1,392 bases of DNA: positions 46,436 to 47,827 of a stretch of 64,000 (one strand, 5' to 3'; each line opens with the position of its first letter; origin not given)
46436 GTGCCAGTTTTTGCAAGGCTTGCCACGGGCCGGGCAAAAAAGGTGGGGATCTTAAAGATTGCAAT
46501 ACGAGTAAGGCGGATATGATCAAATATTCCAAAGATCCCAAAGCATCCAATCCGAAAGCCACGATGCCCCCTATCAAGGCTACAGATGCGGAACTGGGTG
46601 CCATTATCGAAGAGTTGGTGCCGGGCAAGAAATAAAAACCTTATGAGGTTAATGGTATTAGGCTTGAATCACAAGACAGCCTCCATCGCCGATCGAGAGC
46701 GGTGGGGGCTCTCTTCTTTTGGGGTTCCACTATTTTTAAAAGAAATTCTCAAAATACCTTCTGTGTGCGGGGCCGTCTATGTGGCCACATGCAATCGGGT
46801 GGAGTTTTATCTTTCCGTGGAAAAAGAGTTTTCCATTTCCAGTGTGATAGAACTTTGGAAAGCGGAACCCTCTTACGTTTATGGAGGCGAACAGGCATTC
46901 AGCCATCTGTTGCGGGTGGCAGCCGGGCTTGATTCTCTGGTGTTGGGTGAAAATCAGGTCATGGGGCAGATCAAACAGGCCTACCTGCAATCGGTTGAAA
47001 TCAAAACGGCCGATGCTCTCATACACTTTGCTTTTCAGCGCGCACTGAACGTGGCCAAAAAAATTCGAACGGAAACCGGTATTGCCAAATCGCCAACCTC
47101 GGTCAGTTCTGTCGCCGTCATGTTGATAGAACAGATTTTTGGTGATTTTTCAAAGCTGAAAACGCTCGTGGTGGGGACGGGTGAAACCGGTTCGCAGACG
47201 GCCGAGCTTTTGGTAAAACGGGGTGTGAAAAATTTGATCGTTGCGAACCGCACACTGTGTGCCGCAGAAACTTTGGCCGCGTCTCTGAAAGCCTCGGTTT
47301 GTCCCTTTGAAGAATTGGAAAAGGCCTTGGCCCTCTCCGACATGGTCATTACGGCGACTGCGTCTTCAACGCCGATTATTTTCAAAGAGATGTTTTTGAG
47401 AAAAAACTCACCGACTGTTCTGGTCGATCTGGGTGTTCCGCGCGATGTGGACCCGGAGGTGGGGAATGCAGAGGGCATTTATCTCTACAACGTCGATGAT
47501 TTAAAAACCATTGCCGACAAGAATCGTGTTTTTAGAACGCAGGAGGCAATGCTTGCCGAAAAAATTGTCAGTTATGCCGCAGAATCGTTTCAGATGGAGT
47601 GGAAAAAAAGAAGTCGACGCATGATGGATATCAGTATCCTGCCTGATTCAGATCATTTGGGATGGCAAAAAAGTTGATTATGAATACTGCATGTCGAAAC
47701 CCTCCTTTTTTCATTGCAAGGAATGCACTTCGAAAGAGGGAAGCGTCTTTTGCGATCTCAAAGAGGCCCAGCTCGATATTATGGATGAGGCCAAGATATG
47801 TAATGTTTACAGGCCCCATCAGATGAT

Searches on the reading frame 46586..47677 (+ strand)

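Call 27: search_protein_families(library=pfam, proteins=[window:46586-47677:+], max_evalue=0.001)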
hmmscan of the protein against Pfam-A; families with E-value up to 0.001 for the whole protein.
window:46586-47677:+ (363 aa): 4 families
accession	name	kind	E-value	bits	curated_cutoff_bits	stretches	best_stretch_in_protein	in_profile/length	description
PF05201.20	GlutR_N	-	9.3e-38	129.8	27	1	25-164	1-151/151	Glutamyl-tRNAGlu reductase, N-terminal domain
PF01488.26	Shikimate_DH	-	1.5e-36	126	24.3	1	180-309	2-138/138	Shikimate / quinate 5-dehydrogenase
PF13241.12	NAD_binding_7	-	0.00018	22.5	22.1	1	184-260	1-71/104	Putative NAD(P)-binding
PF02826.25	2-Hacid_dh_C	-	0.00058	19.7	25.1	0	188-261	34-105/178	D-isomer specific 2-hydroxyacid dehydrogenase, NAD binding domain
